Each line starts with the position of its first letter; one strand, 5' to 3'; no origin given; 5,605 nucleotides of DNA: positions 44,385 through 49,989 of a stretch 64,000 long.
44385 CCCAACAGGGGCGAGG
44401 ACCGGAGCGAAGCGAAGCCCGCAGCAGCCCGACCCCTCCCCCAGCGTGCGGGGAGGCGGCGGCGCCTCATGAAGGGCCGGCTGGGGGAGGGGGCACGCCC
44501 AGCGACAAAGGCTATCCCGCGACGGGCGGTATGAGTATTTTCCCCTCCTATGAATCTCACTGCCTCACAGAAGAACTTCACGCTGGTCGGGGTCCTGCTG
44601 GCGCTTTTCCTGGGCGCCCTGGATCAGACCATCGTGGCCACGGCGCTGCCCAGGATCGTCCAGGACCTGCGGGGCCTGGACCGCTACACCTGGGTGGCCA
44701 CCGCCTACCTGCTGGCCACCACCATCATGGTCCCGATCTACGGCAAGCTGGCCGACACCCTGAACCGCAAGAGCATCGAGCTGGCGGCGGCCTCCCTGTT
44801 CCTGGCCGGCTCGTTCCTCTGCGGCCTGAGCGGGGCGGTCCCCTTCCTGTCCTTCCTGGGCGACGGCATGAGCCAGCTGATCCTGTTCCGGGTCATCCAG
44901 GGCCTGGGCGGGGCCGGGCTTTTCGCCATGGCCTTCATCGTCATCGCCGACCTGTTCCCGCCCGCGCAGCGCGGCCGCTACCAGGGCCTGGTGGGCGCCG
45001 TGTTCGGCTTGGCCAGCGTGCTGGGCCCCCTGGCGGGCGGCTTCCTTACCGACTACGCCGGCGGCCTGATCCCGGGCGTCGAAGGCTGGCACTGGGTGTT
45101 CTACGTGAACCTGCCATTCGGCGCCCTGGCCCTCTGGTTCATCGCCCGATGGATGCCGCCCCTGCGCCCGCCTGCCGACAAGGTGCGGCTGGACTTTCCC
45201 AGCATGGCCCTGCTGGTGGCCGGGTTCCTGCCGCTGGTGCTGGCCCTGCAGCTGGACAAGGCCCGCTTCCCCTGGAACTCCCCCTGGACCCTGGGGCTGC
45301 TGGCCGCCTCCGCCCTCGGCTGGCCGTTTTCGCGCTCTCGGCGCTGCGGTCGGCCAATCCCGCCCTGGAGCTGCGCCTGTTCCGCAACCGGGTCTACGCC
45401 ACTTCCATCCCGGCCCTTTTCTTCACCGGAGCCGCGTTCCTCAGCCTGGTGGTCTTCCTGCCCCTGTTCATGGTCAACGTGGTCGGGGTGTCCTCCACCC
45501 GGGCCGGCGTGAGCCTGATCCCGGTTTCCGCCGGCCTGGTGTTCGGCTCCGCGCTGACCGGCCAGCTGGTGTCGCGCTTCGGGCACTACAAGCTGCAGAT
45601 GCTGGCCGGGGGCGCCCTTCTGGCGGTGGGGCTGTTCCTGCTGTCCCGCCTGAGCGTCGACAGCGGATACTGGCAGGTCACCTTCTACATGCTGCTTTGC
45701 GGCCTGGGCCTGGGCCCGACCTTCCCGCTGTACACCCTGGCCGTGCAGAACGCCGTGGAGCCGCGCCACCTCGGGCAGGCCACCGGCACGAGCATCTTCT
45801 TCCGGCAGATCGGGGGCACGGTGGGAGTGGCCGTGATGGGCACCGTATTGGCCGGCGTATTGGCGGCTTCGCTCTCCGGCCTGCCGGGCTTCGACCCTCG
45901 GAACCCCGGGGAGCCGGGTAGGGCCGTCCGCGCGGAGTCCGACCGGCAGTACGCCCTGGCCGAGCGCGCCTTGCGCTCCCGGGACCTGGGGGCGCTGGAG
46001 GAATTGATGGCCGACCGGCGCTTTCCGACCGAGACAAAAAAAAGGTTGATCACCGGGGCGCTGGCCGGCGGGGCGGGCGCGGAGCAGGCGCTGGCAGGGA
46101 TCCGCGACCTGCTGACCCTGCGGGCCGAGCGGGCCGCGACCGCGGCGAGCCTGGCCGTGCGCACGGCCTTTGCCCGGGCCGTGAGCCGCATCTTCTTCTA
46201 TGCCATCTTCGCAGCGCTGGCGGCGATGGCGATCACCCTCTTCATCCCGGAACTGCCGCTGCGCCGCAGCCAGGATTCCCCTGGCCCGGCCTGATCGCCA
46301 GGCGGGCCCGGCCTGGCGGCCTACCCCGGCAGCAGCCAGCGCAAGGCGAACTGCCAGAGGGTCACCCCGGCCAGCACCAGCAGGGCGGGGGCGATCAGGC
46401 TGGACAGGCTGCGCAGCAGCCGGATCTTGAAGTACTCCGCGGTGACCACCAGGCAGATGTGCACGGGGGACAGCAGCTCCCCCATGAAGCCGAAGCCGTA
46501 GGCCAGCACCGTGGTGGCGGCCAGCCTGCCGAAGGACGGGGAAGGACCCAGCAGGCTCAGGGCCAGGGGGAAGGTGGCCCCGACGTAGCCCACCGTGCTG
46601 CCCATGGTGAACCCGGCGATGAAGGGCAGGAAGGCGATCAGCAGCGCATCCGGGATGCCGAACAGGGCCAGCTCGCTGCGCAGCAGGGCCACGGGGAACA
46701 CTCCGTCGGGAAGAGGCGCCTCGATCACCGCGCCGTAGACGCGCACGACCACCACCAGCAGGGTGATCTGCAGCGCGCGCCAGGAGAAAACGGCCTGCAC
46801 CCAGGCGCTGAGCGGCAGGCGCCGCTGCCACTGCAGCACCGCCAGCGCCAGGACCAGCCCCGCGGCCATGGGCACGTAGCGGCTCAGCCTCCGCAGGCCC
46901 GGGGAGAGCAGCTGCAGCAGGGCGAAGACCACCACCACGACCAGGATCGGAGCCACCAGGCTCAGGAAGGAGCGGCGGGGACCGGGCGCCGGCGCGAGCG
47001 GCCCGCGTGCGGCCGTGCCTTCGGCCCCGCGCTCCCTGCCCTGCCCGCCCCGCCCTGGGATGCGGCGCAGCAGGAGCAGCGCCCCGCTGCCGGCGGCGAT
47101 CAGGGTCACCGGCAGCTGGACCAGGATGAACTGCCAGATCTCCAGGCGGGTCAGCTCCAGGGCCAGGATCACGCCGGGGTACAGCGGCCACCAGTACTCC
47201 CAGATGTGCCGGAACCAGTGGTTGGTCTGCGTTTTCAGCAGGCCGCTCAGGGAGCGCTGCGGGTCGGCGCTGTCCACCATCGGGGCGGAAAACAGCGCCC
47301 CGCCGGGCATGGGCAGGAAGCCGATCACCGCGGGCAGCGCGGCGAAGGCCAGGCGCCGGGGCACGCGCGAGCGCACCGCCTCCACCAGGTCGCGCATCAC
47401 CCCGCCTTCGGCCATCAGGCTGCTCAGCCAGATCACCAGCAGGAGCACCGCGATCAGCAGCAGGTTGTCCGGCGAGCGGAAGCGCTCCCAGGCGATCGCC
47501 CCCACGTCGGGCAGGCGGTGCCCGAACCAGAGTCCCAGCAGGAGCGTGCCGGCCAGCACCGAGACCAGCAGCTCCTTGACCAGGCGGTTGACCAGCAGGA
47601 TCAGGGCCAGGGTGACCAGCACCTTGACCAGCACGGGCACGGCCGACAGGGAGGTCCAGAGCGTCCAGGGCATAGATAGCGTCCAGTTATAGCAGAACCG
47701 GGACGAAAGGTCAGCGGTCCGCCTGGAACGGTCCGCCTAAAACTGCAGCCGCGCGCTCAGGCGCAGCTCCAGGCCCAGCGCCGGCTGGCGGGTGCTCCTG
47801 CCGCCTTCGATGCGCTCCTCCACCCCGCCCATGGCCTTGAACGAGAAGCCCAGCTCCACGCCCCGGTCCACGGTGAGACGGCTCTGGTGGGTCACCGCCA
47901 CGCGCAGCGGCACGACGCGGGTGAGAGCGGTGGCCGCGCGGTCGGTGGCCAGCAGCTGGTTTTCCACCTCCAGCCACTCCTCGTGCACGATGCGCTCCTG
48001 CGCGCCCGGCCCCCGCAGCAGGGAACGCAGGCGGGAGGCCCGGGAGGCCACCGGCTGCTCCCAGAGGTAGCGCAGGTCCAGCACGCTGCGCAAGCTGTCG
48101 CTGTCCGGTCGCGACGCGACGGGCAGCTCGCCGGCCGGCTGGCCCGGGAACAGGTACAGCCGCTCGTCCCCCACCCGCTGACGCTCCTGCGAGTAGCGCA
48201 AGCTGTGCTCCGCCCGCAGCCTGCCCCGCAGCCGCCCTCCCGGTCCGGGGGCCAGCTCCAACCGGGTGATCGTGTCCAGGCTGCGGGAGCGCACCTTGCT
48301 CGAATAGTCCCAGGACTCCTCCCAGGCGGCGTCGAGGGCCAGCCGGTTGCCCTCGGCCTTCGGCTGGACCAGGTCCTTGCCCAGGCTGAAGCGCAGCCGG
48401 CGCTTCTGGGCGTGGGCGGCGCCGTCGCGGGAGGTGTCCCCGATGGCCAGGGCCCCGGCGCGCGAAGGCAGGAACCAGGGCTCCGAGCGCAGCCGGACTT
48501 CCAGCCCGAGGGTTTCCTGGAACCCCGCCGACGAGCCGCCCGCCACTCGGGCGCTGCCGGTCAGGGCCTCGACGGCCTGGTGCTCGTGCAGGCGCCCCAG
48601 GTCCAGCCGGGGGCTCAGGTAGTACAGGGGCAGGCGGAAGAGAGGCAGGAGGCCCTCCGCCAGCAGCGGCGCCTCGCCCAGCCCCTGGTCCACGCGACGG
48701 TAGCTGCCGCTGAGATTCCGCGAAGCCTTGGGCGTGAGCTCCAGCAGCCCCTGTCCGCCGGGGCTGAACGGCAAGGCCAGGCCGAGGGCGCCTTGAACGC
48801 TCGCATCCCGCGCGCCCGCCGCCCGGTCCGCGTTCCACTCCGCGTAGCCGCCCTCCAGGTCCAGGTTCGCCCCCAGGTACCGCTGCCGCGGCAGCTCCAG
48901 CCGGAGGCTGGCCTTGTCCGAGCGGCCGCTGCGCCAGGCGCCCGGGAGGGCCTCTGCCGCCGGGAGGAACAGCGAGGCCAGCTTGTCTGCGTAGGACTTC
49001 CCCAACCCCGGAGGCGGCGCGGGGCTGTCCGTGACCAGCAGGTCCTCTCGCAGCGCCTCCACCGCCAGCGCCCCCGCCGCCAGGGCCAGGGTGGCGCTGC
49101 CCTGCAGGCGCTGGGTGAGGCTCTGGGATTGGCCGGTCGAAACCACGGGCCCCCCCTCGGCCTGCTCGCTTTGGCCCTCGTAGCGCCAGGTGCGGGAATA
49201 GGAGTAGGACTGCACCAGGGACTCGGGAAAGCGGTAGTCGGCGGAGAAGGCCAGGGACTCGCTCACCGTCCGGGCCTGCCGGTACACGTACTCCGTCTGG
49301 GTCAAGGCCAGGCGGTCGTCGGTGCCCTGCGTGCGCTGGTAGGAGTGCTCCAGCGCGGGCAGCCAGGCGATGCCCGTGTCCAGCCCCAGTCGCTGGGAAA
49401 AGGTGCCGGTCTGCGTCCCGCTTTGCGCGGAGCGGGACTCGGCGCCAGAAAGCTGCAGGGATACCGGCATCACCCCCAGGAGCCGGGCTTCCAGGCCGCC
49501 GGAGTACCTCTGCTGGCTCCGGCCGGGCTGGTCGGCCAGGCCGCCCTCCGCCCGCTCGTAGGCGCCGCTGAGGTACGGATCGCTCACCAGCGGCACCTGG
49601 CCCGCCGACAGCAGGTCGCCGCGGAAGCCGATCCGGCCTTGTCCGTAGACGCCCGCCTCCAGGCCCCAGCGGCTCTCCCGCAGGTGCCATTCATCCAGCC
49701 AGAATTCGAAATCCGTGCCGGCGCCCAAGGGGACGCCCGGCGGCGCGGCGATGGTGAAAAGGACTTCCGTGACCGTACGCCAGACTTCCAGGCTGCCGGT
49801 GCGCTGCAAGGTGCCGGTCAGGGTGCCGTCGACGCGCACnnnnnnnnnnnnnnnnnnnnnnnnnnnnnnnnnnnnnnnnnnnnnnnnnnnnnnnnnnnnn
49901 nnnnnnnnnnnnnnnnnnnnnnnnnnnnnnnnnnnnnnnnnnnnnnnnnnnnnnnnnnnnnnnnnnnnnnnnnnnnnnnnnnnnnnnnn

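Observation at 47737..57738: Compact three-gene outer-membrane operon: T9SS-CTD cargo, PorV-like barrel, giant OMP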

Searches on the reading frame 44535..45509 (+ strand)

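Call 59: search_protein_families(library=pfam, max_evalue=0.0001, proteins=[window:44535-45509:+])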
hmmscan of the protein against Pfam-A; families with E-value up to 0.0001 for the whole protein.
window:44535-45509:+ (325 aa): 3 families
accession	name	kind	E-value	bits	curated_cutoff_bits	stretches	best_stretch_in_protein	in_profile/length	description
PF07690.21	MFS_1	-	2e-33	116.2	33.4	1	21-258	2-210/347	Major Facilitator Superfamily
PF00083.30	Sugar_tr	-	3e-08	33.4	22.3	1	50-202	47-187/452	Sugar (and other) transporter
PF12832.13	MFS_1_like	-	2.8e-05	23.8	25.2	1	106-175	295-365/373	MFS_1 like family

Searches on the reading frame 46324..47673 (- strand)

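Call 38: search_protein_families(library=ncbifam, max_evalue=0.01, proteins=[window:46324-47673:-])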
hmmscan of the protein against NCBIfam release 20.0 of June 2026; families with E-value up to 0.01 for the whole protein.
window:46324-47673:- (450 aa): 1 family
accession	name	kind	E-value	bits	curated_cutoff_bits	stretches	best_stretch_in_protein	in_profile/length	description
TIGR00529.1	AF0261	hypoth_equivalog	2.1e-53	182.1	378.4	1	18-438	4-381/387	TIGR00529 family membrane protein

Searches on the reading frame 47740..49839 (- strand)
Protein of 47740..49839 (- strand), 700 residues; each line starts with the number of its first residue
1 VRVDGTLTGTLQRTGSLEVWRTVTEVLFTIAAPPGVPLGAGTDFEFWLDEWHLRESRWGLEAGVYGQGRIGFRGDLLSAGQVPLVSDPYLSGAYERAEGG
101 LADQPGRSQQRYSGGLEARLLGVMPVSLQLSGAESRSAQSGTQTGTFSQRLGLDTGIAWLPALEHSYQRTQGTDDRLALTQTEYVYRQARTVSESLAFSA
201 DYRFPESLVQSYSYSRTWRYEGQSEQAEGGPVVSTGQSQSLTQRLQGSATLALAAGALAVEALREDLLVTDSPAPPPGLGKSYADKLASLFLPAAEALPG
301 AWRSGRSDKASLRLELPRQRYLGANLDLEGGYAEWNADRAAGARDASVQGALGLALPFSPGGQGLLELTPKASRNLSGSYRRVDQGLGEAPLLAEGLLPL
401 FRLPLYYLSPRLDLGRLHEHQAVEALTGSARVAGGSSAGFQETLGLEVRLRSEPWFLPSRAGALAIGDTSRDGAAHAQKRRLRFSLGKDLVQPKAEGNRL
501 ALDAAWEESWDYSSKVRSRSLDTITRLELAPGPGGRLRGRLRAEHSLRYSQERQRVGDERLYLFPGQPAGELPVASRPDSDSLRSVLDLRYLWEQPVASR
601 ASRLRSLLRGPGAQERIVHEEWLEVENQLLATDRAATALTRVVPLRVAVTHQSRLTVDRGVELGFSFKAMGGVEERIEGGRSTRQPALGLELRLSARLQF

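Call 63: predict_structure(alignment_id=A6)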
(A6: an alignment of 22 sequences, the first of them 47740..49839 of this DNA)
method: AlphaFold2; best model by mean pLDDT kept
length: 700 residues; sequences in the alignment: 22
mean_pLDDT: 85.5   pTM: 0.74
mean pLDDT of the five models: 85.5, 84.3, 83.8, 83.5, 83.3
residues with pLDDT >= 90: 392; 70-90: 203; 50-70: 75; < 50: 30
segments of 3 or more residues with pLDDT < 50: 14-25, 52-58, 609-612
pLDDT, mean of each block of 10 residues (from residue 1): 57 48 51 56 52 46 86 88 90 89 82 94 89 87 94 85 96 83 79 97 88 97 84 86 97 93 96 89 94 90 94 94 96 92 94 96 91 96 90 91 83 81 85 90 95 80 96 93 94 69 96 96 94 71 97 93 87 90 97 78 50 72 96 86 93 81 89 89 90 81
secondary structure, 60 per line:
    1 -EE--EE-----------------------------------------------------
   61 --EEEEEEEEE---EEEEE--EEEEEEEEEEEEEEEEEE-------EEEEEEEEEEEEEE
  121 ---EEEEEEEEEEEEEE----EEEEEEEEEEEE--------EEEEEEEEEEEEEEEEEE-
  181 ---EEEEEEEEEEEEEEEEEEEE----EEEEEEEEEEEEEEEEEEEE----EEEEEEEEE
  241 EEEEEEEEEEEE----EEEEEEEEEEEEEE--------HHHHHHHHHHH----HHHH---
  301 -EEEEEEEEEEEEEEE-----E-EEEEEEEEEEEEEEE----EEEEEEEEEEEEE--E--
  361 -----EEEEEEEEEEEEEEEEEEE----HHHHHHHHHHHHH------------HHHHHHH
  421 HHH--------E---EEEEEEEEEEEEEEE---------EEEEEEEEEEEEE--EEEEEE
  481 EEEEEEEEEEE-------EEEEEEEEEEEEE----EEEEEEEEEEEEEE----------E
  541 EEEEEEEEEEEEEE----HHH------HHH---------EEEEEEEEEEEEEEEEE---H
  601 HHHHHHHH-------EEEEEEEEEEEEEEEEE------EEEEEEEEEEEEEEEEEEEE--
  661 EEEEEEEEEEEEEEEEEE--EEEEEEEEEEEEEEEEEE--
elements in order (helices of 4 or more, strands of 3 or more residues): E63-71 E75-79 E82-99 E107-120 E124-137 E142-153 E162-179 E184-203 E208-227 E232-252 E257-270 H279-289 H294-297 E302-316 E324-338 E343-355 E366-384 H389-401 H414-423 E436-450 E460-472 E475-491 E499-511 E516-529 E540-554 E580-596 H600-608 E616-632 E639-658 E661-678 E681-698

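Call 69: fold_search(model_id=the predicted structure, library=pdb)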
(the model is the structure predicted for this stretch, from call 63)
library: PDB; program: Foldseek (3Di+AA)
matches with E <= 10: 655; with E <= 0.001: 42
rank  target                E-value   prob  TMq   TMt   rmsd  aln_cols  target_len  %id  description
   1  8gl8_A                1.9e-06  1.00  0.38  0.15  11.8       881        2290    7  The Type 9 Secretion System Extended Translocon - SprA-PorV-PPI-RemZ-SkpA-SprE complex (released 2024-01-31)
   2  2guf                  7.3e-06  1.00  0.25  0.30  16.2       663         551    9  In meso crystal structure of the cobalamin transporter, BtuB (released 2006-12-05)
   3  8gl6_A                1.4e-05  1.00  0.38  0.16  11.6       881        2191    7  The Type 9 Secretion System in vitro assembled, RemA-CTD substrate bound complex (released 2024-01-31)
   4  6r2q_B                2.6e-05  1.00  0.35  0.37  17.8       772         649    8  Structure of the Mtr complex (released 2020-04-22)
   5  1nqg                  3.1e-05  1.00  0.24  0.28  17.6       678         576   10  OUTER MEMBRANE COBALAMIN TRANSPORTER (BTUB) FROM E. COLI, WITH BOUND CALCIUM (released 2003-04-29)
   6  5fok_B                3.8e-05  1.00  0.23  0.24  20.4       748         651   10  Crystal structure of the siderophore receptor PiuA from Pseudomonas aeruginosa (released 2016-05-11)
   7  3rgn                  5.6e-05  1.00  0.23  0.27  16.2       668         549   11  Crystal structure of spin-labeled BtuB W371R1 (released 2011-10-26)
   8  2o5p_B                6.5e-05  1.00  0.26  0.24  19.0       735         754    8  Crystal structure of the full length ferric pyoverdine outer membrane receptor FpvA of Pseudomonas aeruginosa in its a (released 2007-10-30)
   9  3rgm                  7.9e-05  1.00  0.24  0.29  17.6       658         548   11  Crystal structure of spin-labeled BtuB T156R1 (released 2011-10-26)
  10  6bpn                  7.9e-05  1.00  0.23  0.25  20.3       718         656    9  The crystal structure of the Ferric-Catecholate import receptor Fiu from E. coli K12: Open form (C2221) (released 2018-11-28)
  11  9ex3_A                1.6e-04  1.00  0.28  0.29  20.6       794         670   11  Ferric-mycobactin receptor (FemA) in complex with dihydroaeruginoic acid (released 2025-02-26)
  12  2hdf                  1.6e-04  1.00  0.23  0.26  20.2       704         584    9  Crystal structure of the Colicin I receptor Cir from E.coli (released 2007-05-08)
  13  6h3i_A                1.7e-04  1.00  0.36  0.16  11.9       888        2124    7  Structural snapshots of the Type 9 protein translocon (released 2018-11-07)
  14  3m8d                  1.9e-04  1.00  0.24  0.27  15.7       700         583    9  Crystal structure of spin-labeled BtuB V10R1 with bound calcium and cyanocobalamin (released 2010-09-15)
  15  5odw_A                1.9e-04  1.00  0.27  0.25  19.4       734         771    8  Structure of the FpvAI-pyocin S2 complex (released 2017-11-08)
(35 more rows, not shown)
